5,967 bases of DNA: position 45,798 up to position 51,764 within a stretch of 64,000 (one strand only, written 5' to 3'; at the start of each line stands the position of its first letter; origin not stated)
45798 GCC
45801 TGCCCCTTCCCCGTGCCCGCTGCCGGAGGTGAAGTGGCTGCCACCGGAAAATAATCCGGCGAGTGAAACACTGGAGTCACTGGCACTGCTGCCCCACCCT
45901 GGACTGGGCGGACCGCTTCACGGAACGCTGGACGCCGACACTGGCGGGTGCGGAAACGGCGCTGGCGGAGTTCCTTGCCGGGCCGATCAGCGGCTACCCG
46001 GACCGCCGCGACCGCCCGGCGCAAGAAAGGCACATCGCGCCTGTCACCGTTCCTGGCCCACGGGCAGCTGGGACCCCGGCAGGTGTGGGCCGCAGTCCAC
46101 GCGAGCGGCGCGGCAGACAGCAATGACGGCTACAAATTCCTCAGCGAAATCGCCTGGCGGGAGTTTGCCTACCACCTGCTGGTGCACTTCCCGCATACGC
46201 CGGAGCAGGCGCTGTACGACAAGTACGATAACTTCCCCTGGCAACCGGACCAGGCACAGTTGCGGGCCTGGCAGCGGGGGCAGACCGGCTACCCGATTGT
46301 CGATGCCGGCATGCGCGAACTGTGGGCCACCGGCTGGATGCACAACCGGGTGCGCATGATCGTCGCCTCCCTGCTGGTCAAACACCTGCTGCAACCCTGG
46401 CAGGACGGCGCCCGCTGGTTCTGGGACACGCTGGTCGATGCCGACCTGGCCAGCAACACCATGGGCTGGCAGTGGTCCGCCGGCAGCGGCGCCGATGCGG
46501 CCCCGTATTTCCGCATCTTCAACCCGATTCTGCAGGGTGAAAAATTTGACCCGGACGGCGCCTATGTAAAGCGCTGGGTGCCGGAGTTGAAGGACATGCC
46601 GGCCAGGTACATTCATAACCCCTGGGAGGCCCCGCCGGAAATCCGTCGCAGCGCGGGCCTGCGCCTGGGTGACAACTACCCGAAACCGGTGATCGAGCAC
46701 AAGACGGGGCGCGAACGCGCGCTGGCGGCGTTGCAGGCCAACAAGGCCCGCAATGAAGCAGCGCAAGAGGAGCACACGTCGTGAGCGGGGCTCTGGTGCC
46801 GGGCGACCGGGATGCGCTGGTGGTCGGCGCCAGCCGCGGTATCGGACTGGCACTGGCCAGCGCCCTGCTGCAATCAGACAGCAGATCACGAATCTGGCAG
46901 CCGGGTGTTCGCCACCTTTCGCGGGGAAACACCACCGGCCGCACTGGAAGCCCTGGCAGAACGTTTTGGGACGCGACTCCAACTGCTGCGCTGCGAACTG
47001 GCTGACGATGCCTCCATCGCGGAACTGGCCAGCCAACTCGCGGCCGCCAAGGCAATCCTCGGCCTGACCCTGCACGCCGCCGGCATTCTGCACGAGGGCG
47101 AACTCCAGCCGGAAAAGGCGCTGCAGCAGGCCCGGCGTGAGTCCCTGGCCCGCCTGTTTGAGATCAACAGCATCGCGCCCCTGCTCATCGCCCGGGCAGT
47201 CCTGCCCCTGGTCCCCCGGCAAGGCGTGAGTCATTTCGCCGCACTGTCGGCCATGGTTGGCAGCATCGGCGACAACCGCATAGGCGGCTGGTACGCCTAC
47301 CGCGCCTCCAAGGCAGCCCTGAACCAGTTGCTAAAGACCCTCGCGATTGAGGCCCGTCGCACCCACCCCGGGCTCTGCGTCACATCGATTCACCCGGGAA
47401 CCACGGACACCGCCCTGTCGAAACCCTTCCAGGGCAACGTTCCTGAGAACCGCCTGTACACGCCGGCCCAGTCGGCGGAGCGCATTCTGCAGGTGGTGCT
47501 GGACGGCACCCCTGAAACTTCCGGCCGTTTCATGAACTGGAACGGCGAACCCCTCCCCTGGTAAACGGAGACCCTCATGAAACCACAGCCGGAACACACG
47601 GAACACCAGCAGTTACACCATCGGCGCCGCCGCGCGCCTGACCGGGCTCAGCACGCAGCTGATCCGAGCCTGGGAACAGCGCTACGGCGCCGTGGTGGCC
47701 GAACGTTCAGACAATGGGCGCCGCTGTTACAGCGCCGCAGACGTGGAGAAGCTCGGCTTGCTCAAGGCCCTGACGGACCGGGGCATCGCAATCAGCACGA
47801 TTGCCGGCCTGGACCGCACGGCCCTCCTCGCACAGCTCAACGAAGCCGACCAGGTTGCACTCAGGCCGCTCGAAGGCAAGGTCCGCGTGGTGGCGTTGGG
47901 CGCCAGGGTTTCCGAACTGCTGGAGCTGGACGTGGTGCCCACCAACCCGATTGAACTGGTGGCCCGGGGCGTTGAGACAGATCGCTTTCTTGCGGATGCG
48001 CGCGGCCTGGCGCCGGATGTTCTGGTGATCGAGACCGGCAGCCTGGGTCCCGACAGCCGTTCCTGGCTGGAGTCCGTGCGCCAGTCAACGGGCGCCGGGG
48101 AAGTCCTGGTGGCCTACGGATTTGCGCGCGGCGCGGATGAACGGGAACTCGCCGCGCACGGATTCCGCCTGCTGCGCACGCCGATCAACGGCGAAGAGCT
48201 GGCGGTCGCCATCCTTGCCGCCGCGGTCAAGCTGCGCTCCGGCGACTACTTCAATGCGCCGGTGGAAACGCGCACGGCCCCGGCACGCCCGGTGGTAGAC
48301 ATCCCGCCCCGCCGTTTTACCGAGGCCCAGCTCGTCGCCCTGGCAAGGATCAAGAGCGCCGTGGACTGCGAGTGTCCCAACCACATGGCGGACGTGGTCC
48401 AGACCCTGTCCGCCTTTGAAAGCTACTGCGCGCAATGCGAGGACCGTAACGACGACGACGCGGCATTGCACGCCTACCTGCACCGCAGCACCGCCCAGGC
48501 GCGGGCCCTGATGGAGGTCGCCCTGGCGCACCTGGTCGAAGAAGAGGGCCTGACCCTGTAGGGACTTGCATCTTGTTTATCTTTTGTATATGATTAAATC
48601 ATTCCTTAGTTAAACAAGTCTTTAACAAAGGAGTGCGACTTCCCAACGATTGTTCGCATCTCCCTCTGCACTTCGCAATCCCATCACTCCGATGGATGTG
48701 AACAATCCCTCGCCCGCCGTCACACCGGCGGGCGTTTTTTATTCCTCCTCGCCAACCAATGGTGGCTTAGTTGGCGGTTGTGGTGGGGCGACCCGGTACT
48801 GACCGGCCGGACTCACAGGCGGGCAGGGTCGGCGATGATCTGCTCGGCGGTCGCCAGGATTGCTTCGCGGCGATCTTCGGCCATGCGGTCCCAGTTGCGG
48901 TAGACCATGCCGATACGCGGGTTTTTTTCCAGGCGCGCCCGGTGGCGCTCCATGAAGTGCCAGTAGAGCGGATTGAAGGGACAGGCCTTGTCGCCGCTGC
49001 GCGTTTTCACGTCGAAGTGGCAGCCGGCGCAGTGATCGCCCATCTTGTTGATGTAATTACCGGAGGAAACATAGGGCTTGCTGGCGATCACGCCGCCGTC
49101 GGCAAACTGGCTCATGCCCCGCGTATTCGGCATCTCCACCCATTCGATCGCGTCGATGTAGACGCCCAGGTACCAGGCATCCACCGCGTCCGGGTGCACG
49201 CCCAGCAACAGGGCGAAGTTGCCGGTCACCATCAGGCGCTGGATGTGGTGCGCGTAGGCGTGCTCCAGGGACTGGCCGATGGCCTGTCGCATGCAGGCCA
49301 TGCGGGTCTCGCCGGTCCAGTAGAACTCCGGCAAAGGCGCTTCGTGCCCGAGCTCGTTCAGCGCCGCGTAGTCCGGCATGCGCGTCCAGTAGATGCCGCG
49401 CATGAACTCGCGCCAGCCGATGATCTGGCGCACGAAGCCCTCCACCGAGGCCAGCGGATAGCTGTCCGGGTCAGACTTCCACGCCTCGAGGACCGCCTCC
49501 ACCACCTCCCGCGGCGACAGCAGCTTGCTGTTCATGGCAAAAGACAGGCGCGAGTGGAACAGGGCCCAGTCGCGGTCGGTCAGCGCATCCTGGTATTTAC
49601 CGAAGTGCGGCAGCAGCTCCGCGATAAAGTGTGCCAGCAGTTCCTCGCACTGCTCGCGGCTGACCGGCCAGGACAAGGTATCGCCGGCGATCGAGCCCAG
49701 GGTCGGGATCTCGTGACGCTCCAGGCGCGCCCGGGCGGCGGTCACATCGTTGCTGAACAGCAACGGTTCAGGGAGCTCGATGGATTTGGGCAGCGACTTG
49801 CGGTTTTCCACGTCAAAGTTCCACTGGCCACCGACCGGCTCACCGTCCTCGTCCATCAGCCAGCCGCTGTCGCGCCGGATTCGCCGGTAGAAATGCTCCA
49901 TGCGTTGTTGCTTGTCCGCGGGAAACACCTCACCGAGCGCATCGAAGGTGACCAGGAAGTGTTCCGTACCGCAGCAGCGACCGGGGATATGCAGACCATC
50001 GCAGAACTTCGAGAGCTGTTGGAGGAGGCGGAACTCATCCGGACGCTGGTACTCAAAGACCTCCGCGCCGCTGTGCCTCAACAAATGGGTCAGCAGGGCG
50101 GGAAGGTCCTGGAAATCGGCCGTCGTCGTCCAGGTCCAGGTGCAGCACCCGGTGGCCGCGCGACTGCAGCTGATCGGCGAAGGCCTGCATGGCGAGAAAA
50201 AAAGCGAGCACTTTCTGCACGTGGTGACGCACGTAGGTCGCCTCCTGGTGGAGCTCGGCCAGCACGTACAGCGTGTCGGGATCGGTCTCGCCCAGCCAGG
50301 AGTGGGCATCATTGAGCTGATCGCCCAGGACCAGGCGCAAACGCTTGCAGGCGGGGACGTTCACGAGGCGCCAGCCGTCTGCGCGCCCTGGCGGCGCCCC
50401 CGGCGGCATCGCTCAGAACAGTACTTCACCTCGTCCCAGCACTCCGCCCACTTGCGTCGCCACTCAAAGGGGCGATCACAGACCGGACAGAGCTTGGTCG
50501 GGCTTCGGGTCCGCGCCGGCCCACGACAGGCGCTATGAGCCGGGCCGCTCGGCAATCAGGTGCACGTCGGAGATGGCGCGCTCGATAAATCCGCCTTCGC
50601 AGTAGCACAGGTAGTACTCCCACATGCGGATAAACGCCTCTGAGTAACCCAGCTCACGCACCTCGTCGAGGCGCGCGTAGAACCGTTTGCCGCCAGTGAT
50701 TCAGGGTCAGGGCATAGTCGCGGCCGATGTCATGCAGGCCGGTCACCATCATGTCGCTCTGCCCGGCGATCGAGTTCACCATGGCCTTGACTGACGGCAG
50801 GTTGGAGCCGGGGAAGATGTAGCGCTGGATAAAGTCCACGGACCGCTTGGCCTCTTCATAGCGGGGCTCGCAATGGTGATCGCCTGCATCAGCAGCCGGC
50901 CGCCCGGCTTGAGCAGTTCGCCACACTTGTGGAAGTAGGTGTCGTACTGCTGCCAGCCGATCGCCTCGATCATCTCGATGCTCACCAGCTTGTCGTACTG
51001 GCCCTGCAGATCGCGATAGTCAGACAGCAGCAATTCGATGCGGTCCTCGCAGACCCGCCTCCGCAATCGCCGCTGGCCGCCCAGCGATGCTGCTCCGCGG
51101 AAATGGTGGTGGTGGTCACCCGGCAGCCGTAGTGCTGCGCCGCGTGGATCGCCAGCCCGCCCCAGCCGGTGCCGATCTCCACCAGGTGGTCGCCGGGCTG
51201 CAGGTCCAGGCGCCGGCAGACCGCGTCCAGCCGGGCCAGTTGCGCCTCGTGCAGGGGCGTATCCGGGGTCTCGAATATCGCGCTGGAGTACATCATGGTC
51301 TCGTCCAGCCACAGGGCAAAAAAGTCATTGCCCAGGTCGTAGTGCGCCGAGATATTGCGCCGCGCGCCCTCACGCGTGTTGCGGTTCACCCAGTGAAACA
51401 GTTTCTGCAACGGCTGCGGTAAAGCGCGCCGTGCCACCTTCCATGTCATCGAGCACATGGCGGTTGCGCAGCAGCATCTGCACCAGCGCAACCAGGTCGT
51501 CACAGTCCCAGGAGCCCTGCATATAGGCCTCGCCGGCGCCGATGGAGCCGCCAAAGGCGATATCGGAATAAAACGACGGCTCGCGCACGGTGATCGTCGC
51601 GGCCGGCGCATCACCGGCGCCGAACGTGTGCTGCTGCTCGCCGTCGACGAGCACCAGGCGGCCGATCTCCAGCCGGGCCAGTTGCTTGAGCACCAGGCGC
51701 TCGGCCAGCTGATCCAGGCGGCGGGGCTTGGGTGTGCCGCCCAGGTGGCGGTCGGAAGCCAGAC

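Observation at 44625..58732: A ~14-kb light / photo-oxidative-stress supercluster combining DNA photorepair, two MerR regulators and a long lipid-modifying operon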

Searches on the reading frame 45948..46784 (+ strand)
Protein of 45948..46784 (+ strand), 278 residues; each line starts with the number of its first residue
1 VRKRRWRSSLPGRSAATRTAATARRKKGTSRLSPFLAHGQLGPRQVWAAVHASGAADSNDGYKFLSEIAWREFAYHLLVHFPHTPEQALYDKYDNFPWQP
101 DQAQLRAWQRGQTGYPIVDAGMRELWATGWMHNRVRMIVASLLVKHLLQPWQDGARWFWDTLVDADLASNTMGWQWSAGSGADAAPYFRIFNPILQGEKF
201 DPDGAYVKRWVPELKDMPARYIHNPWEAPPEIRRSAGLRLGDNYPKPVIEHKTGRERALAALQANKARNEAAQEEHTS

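Call 6: search_protein_families(library=pfam, proteins=[window:45948-46784:+], max_evalue=0.01)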
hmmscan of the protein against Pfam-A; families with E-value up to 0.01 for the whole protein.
window:45948-46784:+ (278 aa): 1 family
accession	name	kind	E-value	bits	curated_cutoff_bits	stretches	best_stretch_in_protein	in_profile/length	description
PF03441.19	FAD_binding_7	-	1.1e-92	309.5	27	1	64-263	1-202/203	FAD binding domain of DNA photolyase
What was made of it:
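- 45315..46784 (+): Class I CPD photolyase, broken by about 11 indels. FAD_binding_7 hit at E=1e-92 (call 6).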

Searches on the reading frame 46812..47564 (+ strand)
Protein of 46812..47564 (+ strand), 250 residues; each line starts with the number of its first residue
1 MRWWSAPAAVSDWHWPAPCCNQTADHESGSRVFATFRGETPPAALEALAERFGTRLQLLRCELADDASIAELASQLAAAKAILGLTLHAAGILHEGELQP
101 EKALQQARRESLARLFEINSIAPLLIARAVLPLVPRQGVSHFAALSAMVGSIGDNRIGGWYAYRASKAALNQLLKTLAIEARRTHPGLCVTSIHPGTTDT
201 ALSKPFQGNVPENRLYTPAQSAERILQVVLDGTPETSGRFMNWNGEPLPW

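Call 6: search_protein_families(library=pfam, proteins=[window:46812-47564:+], max_evalue=0.01)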
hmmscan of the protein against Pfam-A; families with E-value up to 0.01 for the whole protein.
window:46812-47564:+ (250 aa): 3 families
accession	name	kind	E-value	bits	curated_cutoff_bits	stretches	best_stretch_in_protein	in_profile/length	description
PF13561.12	adh_short_C2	-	2e-18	67.3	27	1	26-209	17-187/236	Enoyl-(Acyl carrier protein) reductase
PF00106.31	adh_short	-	3.1e-16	59.9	26.6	1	27-205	22-189/195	short chain dehydrogenase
PF08659.16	KR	-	0.00061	20.2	22.6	1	43-171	43-157/180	KR domain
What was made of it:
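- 46781..47564 (+): Short-chain dehydrogenase (SDR). Its GTG start overlaps the photolyase stop codon (GTGA). It carries 1 indel. adh_short and adh_short_C2 hits (call 6).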

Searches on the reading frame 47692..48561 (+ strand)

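Call 6: search_protein_families(library=pfam, proteins=[window:47692-48561:+], max_evalue=0.01)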
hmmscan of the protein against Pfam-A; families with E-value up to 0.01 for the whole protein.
window:47692-48561:+ (289 aa): 1 family
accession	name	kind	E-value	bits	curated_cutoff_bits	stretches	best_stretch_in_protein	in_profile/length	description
PF13411.12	MerR_1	-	2e-06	28.2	21.6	1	3-40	28-65/69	MerR HTH family regulatory protein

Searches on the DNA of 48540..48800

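Call 51: search_rna_families(source=window, start=48540, end=48800, threshold=evalue, max_evalue=5)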
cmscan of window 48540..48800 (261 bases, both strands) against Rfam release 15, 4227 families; matches with E-value up to 5: 9.
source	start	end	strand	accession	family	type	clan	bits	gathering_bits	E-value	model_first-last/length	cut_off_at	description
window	48679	48742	+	RF02837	anti-hemB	Gene; sRNA;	-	19.5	49.5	0.02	1-81/81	no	Burkholderia RNA 7 (anti-hemB)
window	48708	48734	-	RF01322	CRISPR-DR9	Gene; CRISPR;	-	18.1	45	0.15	5-29/37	no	CRISPR RNA direct repeat element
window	48710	48739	-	RF01356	CRISPR-DR28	Gene; CRISPR;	-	16.4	35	2.2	1-24/24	no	CRISPR RNA direct repeat element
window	48665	48743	+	RF02676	Esr41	Gene; sRNA;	-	15.6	102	1.2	1-74/74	no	Enterohemorrhagic E. coli sRNA 41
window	48681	48740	+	RF02702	AgvB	Gene; sRNA;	-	15.5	56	1.3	1-62/62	no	Anti GcvB sRNA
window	48679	48749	+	RF00519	suhB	Gene; sRNA;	CL00108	15.3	41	0.79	1-77/77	no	Makes More Granules Regulator RNA (mmgR)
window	48657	48741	+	RF02278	Betaproteobacteria_toxic_sRNA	Gene; sRNA;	-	14.2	50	1.9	1-64/64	no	Betaproteobacteria toxic small RNA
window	48592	48629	+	RF01321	CRISPR-DR8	Gene; CRISPR;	-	13.6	39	4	1-37/37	no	CRISPR RNA direct repeat element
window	48733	48777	-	RF01100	PK-BYV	Cis-reg;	-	12.7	50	4.1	1-40/40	no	3'-terminal pseudoknot in BYV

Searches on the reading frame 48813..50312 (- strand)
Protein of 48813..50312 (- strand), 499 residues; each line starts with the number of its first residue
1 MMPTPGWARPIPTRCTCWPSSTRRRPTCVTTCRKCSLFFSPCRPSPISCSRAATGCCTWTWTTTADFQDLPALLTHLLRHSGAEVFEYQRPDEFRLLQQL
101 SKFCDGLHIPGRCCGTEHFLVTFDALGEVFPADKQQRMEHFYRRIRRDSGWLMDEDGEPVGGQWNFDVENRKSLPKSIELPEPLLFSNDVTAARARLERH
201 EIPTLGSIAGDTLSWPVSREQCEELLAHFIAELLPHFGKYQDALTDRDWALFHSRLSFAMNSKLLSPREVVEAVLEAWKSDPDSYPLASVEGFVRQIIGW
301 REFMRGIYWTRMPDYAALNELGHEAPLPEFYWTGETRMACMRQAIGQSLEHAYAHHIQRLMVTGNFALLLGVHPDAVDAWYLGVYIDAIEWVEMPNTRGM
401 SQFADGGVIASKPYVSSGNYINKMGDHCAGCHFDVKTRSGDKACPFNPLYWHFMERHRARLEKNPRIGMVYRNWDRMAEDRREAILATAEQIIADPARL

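Call 6: search_protein_families(library=pfam, proteins=[window:48813-50312:-], max_evalue=0.01)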
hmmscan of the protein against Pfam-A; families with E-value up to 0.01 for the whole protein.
window:48813-50312:- (499 aa): 1 family
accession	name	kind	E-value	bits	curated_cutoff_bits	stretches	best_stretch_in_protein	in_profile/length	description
PF04244.19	DPRP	-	8e-41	140.7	22.1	1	59-210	68-221/224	Deoxyribodipyrimidine photo-lyase-related protein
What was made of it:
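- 48813..50364 (-): FeS-BCP / bacterial (6-4) photolyase, 516 aa, with 1 indel. DPRP domain (call 6).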

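Call 19: search_protein_families(library=ncbifam, proteins=[window:48813-50312:-], max_evalue=0.00001)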
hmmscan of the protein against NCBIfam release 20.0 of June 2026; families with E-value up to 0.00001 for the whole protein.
window:48813-50312:- (499 aa): 0 families

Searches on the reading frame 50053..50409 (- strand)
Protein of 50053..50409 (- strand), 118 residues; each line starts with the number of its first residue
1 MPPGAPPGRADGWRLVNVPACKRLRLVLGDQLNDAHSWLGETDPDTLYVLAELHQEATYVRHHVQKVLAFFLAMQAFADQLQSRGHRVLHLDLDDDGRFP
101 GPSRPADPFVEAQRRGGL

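Call 6: search_protein_families(library=pfam, proteins=[window:50053-50409:-], max_evalue=0.01)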
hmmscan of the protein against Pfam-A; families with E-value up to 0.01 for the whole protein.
window:50053-50409:- (118 aa): 1 family
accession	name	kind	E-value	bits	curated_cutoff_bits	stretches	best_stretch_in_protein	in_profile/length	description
PF04244.19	DPRP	-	2.1e-24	87.1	22.1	1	25-97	1-74/224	Deoxyribodipyrimidine photo-lyase-related protein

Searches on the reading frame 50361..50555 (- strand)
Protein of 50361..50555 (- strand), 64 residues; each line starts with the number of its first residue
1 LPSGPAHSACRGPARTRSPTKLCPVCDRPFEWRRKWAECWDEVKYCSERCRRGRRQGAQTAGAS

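Call 6: search_protein_families(library=pfam, proteins=[window:50361-50555:-], max_evalue=0.01)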
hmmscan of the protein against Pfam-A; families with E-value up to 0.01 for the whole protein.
window:50361-50555:- (64 aa): 1 family
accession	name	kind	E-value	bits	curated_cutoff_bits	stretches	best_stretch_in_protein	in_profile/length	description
PF10013.15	DUF2256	-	3.1e-20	72.5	25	1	16-52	3-39/40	Uncharacterized protein conserved in bacteria (DUF2256)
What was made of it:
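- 50361..50524 (-): DUF2256 zinc-ribbon-like small protein. Its stop overlaps the photolyase start (GTGA). One frameshifting difference lies near 50497. PF10013 hit at E=3e-20 (call 6).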

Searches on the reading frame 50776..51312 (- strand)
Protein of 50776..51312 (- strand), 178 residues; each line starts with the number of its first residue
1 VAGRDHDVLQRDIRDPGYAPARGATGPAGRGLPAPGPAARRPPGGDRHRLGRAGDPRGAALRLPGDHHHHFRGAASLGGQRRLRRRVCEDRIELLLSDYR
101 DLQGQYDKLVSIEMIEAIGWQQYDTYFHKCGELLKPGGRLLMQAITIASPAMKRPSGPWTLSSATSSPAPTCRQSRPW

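Call 6: search_protein_families(library=pfam, proteins=[window:50776-51312:-], max_evalue=0.01)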
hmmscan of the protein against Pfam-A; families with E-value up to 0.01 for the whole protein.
window:50776-51312:- (178 aa): 2 families
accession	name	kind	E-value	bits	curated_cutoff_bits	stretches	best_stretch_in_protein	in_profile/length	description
PF02353.26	CMAS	-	3.9e-17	62.9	27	1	81-153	103-175/273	Mycolic acid cyclopropane synthetase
PF13649.12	Methyltransf_25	-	0.006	17.7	27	1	83-138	37-97/97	Methyltransferase domain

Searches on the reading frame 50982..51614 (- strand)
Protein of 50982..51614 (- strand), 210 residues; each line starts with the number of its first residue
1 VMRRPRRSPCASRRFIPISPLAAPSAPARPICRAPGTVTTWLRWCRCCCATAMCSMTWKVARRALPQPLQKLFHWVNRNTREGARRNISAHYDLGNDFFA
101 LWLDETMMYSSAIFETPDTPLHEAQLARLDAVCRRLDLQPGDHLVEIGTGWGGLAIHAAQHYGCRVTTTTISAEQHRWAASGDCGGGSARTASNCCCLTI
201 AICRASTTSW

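Call 6: search_protein_families(library=pfam, proteins=[window:50982-51614:-], max_evalue=0.01)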
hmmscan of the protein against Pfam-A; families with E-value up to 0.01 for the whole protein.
window:50982-51614:- (210 aa): 1 family
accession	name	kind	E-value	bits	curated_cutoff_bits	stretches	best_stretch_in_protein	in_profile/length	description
PF02353.26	CMAS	-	3.5e-37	128.6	27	1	84-180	6-102/273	Mycolic acid cyclopropane synthetase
